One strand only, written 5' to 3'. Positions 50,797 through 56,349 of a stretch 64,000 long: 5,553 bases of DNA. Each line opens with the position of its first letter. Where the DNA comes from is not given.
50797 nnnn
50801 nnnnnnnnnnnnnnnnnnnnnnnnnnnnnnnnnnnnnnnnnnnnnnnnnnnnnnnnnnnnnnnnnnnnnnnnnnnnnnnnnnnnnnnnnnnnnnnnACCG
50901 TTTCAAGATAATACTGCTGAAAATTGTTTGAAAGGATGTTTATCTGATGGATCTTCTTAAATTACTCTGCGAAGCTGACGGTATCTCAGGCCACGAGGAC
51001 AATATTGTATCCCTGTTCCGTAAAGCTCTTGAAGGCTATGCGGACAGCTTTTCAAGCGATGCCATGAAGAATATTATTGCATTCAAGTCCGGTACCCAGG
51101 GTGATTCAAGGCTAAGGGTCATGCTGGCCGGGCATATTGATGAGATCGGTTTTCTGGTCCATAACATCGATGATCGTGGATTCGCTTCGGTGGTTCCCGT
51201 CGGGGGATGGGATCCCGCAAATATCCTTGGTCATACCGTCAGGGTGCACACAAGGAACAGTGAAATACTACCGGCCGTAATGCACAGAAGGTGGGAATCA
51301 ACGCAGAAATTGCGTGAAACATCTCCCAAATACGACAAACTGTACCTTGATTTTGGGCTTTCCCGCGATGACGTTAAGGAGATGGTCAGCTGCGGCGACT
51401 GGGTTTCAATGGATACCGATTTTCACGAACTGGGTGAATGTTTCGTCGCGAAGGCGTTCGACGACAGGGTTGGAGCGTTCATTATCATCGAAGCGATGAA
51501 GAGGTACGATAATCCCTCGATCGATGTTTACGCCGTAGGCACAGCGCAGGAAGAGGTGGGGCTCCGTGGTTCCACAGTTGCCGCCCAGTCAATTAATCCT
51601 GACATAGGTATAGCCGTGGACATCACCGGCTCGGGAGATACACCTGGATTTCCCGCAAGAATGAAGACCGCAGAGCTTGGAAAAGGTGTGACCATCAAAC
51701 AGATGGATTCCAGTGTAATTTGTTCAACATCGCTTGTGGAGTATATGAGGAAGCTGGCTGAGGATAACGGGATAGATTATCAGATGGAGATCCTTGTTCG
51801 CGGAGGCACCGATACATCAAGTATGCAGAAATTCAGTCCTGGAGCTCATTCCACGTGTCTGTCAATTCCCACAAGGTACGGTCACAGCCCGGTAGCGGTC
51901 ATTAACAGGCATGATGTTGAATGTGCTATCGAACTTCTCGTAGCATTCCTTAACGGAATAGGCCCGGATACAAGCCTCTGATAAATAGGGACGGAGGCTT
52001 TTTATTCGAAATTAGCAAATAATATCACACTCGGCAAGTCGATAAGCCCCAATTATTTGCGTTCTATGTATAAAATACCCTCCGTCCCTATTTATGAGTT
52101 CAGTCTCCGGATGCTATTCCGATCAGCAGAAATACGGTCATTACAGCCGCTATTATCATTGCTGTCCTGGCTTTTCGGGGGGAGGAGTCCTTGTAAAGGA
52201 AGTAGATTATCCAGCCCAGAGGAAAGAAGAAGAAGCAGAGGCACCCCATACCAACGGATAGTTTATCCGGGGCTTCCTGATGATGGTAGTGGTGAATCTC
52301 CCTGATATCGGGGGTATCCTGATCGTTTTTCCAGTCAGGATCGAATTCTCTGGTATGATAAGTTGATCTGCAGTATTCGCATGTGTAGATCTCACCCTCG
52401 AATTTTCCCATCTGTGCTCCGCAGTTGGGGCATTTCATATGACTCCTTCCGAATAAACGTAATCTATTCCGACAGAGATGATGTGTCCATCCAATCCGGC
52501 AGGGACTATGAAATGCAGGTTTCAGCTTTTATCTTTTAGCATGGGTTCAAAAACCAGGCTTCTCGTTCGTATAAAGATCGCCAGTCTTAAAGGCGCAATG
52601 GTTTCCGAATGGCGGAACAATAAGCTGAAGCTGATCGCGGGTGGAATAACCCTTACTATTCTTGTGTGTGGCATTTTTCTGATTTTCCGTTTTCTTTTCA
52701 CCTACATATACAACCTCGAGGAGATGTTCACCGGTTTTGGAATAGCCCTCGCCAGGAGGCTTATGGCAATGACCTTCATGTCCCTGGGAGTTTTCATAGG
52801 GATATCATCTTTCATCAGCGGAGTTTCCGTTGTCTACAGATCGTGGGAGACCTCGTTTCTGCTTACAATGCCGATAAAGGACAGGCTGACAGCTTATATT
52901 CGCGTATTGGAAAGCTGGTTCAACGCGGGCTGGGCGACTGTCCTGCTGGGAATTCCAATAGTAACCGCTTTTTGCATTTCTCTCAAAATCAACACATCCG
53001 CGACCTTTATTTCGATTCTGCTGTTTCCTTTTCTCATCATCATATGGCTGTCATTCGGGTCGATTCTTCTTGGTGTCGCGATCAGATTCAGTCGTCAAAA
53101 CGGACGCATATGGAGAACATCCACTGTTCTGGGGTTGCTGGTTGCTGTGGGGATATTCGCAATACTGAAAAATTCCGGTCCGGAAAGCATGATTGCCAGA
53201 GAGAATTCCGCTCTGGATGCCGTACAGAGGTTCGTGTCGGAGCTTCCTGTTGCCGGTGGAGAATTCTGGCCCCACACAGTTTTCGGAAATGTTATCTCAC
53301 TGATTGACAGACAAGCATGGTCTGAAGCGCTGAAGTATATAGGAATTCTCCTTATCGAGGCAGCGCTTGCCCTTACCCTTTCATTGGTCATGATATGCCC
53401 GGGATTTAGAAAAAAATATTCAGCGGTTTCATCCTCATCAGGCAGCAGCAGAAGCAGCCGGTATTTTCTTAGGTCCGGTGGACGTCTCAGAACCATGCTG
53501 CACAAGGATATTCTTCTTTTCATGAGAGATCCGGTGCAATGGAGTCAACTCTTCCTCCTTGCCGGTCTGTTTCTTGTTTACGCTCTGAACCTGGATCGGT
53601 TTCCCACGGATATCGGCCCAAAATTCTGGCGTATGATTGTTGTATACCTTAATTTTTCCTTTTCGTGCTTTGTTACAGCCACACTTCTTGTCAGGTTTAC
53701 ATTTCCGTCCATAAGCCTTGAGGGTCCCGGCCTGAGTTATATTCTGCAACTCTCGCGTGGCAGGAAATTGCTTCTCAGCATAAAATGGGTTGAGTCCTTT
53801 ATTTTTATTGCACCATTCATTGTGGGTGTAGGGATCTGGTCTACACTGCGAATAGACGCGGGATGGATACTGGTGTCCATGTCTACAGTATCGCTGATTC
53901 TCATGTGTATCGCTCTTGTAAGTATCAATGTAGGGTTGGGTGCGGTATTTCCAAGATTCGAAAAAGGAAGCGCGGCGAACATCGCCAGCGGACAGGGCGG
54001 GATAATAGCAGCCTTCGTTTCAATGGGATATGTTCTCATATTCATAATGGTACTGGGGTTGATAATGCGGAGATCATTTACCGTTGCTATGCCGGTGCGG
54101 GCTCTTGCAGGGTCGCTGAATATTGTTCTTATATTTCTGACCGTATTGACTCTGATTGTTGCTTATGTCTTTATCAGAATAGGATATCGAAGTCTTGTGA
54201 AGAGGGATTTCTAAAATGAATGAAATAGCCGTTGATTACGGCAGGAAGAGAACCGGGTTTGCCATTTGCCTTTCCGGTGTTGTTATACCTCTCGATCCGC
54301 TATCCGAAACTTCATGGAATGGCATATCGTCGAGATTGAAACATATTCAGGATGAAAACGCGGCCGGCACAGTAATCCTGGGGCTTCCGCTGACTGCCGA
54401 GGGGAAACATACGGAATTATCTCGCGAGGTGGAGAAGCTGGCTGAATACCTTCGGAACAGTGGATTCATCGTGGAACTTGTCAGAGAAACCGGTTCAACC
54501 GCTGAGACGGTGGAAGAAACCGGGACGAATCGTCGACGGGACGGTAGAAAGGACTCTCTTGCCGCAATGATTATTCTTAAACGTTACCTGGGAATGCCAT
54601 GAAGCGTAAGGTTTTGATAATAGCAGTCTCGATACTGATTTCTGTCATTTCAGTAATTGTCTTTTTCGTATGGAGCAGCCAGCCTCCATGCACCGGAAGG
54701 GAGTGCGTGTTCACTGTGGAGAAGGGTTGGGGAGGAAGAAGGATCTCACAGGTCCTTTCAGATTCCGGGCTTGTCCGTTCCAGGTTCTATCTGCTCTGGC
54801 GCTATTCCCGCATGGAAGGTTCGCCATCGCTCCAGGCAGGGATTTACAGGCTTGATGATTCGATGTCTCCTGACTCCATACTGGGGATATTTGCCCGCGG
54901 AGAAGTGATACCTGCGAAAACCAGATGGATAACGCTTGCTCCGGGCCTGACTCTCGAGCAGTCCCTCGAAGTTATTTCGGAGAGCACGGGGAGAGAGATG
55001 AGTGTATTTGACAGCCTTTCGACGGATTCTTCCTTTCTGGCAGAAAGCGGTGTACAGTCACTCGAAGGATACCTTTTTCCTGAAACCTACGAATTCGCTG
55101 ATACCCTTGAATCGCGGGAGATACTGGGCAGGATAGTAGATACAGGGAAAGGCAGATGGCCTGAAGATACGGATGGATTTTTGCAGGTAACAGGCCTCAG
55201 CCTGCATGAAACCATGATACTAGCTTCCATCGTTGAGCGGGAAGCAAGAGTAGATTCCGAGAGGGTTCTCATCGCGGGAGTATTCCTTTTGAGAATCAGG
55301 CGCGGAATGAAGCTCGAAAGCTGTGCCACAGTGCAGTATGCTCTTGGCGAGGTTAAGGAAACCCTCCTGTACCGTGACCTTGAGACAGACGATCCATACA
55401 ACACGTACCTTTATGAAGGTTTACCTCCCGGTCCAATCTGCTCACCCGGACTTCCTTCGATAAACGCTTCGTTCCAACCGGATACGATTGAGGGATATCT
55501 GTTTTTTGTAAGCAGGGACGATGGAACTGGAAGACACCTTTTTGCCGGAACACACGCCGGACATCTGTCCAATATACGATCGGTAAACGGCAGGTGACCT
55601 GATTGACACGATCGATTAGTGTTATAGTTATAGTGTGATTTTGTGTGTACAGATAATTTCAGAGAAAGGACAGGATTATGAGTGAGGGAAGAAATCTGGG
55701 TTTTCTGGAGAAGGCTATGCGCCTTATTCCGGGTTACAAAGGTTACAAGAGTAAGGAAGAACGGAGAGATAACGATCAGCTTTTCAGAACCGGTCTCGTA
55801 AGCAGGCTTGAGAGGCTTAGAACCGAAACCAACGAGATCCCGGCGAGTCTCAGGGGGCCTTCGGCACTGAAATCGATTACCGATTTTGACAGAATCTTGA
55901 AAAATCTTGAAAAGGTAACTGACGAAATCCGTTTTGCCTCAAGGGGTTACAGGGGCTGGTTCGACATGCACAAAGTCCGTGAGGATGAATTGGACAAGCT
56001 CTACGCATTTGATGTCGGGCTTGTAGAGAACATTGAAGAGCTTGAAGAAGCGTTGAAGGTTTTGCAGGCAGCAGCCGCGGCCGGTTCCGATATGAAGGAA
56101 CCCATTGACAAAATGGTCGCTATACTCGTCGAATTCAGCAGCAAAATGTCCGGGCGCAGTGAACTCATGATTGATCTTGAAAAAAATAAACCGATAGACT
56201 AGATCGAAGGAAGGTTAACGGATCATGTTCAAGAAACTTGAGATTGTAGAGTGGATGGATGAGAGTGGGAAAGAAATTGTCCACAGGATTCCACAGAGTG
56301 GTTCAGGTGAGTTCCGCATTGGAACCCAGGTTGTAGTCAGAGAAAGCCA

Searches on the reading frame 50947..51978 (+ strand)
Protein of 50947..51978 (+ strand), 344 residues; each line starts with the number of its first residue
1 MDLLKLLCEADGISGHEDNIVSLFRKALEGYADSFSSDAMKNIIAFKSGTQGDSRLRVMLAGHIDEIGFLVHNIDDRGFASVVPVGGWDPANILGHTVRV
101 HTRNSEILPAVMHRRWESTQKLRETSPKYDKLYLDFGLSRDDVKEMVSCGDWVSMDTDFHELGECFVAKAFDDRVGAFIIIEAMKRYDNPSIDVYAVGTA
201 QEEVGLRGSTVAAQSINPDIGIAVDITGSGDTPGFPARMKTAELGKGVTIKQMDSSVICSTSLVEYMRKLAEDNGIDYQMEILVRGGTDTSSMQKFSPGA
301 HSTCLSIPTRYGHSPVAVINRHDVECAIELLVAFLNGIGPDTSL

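Call 45: search_protein_families(library=pfam, proteins=[window:50947-51978:+], max_evalue=0.000001)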
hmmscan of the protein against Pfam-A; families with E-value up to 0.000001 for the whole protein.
window:50947-51978:+ (344 aa): 1 family
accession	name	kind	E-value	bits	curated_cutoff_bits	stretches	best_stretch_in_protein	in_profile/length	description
PF05343.19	Peptidase_M42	-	1.7e-79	267.4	23.2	1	42-330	2-292/292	M42 glutamyl aminopeptidase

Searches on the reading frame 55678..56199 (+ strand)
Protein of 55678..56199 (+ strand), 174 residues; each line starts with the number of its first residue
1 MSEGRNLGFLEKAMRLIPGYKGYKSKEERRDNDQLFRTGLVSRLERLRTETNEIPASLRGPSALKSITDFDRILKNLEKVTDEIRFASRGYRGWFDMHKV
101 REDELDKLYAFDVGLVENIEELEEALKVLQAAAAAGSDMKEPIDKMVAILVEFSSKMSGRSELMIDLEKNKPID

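Call 3: search_protein_families(library=pfam, proteins=[window:55678-56199:+], max_evalue=1)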
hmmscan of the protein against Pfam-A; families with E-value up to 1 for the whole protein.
window:55678-56199:+ (174 aa): 2 families
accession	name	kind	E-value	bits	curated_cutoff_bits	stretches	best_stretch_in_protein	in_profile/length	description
PF16326.10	ABC_tran_CTD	-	0.014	16.1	32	0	116-150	14-47/69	ABC transporter C-terminal domain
PF19380.4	DUF5955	-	0.025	15.4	27.1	1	72-145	6-79/88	Family of unknown function (DUF5955)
